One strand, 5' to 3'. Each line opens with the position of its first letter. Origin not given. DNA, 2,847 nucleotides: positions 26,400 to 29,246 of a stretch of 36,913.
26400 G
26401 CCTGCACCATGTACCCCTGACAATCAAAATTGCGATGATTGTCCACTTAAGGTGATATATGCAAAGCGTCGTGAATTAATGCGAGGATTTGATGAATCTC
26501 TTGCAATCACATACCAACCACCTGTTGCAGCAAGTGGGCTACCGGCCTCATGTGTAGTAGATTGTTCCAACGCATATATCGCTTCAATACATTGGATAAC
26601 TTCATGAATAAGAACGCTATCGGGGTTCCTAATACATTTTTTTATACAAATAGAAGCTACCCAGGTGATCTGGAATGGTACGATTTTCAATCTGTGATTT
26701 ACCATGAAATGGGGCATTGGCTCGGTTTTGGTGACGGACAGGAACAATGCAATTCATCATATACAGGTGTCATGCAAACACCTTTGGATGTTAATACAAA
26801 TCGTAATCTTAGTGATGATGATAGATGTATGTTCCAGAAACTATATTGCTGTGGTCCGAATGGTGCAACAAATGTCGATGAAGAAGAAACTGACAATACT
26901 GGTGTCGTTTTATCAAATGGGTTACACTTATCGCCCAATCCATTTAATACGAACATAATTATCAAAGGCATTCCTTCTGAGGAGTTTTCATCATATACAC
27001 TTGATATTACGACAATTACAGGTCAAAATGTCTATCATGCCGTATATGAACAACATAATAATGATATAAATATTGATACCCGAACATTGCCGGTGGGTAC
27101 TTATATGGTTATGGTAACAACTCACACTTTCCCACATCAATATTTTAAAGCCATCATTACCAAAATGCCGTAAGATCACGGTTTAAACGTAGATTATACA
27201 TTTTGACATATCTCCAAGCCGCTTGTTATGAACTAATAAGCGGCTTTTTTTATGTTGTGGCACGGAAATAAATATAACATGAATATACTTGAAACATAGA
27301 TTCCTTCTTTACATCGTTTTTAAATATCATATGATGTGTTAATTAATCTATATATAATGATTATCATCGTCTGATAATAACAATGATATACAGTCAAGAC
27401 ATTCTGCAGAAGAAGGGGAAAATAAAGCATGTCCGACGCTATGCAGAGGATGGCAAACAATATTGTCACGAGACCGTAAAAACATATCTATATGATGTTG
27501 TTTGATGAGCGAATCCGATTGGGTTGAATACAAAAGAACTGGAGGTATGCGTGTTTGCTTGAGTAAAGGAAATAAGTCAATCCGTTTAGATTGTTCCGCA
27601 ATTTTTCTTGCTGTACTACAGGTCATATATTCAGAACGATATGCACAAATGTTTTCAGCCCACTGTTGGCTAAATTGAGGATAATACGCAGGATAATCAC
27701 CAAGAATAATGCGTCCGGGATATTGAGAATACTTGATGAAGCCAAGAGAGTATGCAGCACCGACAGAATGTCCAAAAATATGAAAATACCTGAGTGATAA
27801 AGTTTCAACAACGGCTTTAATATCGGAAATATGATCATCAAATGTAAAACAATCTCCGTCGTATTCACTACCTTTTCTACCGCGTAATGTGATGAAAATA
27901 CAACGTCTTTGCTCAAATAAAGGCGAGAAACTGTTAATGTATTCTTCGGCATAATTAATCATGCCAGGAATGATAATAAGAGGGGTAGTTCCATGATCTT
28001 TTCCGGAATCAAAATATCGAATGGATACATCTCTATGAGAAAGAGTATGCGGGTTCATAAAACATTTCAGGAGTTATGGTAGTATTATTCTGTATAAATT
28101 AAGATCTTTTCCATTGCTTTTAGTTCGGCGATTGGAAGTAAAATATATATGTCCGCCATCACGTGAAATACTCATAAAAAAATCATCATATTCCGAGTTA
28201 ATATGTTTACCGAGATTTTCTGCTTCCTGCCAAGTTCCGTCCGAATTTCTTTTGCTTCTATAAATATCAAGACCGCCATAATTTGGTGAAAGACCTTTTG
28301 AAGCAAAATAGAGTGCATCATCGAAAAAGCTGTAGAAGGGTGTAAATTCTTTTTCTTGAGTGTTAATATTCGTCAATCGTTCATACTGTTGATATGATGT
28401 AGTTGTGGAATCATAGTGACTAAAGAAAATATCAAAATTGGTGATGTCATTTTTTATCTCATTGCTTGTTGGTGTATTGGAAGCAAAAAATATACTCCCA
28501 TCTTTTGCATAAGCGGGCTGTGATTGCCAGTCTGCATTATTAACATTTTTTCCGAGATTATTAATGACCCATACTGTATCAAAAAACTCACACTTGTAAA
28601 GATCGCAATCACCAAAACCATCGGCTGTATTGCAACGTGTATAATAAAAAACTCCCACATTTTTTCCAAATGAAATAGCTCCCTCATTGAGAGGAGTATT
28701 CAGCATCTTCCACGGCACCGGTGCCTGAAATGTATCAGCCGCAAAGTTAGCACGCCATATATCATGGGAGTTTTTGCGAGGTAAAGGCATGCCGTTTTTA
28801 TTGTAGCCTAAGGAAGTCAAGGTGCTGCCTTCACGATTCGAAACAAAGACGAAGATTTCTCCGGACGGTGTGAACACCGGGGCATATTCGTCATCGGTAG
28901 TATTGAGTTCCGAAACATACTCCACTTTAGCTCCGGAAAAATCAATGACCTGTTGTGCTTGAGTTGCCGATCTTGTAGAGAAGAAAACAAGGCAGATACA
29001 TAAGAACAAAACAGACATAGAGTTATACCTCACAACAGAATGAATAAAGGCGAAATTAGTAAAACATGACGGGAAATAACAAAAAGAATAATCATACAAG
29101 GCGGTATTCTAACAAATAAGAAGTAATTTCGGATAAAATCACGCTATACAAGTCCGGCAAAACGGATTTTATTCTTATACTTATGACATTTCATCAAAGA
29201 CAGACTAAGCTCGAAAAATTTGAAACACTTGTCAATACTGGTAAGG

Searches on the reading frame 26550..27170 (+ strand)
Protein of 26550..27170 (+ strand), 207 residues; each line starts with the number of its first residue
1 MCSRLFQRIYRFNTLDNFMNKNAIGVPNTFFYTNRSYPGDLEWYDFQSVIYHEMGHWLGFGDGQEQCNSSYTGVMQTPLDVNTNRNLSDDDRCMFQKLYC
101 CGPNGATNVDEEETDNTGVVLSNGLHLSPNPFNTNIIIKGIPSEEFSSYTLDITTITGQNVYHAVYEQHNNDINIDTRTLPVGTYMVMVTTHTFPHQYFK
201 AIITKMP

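Call 23: search_protein_families(library=pfam, proteins=[window:26550-27170:+], max_evalue=0.0001)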
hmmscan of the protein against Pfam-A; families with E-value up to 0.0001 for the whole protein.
window:26550-27170:+ (207 aa): 1 family
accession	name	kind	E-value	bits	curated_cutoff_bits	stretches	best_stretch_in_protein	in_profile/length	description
PF18962.6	Por_Secre_tail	-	3.3e-08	34.1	27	1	129-193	3-66/75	Secretion system C-terminal sorting domain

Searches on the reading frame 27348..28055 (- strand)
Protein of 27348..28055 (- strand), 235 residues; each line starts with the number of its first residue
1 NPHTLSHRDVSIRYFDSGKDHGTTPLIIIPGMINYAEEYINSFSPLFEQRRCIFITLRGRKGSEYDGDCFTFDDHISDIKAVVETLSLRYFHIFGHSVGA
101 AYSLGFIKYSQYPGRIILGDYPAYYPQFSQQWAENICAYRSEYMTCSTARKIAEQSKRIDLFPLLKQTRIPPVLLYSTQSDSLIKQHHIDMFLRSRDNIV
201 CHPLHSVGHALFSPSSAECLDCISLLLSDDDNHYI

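Call 23: search_protein_families(library=pfam, proteins=[window:27348-28055:-], max_evalue=0.0001)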
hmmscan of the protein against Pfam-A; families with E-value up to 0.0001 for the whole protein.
window:27348-28055:- (235 aa): 2 families
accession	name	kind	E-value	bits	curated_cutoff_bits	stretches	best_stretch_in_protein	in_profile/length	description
PF00561.26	Abhydrolase_1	-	2.2e-09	37.8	25.8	1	25-103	2-83/245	alpha/beta hydrolase fold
PF12697.13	Abhydrolase_6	-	9.6e-05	23.6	26.3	0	28-105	3-82/217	Alpha/beta hydrolase family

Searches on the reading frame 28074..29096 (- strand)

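Call 23: search_protein_families(library=pfam, proteins=[window:28074-29096:-], max_evalue=0.0001)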
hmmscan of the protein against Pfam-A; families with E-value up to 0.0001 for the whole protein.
window:28074-29096:- (340 aa): 1 family
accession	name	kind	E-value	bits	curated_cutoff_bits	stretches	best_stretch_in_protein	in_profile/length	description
PF07676.18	PD40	-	1.1e-12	47.9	20.9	0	64-91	5-33/38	WD40-like Beta Propeller Repeat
